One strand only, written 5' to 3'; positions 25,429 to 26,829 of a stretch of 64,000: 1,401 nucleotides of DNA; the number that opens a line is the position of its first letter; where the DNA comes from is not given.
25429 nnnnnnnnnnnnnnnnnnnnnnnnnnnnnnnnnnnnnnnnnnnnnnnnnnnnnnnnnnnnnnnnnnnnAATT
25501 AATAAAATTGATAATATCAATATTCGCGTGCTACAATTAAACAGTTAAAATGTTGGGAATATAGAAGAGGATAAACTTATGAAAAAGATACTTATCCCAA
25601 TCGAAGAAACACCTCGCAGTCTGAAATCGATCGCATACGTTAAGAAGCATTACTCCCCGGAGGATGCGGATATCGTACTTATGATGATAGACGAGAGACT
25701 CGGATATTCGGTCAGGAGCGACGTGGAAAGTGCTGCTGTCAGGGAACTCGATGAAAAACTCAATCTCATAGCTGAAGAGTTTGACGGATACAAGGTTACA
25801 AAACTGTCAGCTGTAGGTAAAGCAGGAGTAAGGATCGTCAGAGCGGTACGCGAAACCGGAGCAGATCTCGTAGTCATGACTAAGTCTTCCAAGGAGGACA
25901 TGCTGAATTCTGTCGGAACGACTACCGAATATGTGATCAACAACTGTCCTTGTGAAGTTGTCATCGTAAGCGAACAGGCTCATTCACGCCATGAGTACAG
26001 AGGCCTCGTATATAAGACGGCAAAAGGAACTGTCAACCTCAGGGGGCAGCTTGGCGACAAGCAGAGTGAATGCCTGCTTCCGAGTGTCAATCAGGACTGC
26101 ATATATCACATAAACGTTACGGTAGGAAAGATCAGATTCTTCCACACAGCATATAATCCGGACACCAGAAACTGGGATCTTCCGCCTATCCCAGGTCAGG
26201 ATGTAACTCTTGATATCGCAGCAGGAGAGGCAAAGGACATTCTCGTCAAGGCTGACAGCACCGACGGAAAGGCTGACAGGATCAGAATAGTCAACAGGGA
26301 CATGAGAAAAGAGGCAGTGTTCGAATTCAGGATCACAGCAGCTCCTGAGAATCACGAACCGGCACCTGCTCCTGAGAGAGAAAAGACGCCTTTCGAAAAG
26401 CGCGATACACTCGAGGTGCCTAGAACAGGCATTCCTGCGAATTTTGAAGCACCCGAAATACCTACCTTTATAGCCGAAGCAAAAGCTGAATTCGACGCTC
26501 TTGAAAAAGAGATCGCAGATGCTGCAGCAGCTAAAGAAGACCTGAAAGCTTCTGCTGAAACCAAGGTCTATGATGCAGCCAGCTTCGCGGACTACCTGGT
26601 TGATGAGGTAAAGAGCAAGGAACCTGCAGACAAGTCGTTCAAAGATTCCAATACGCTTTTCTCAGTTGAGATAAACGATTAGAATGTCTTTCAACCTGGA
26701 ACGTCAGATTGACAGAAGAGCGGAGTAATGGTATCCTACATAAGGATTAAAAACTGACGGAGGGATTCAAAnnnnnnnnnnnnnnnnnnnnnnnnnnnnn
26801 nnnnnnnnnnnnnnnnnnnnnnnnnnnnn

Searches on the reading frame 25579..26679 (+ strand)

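Call 3: search_protein_families(library=ncbifam, proteins=[window:25579-26679:+], max_evalue=0.01)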
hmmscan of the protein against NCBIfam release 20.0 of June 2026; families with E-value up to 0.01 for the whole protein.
window:25579-26679:+ (367 aa): 0 families

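Call 4: search_protein_families(library=pfam, proteins=[window:25579-26679:+], max_evalue=0.01)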
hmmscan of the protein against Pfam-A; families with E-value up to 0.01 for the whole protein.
window:25579-26679:+ (367 aa): 1 family
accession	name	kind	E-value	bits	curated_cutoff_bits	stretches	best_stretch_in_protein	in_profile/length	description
PF00582.32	Usp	-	2e-13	51.5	24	1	1-130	1-140/141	Universal stress protein family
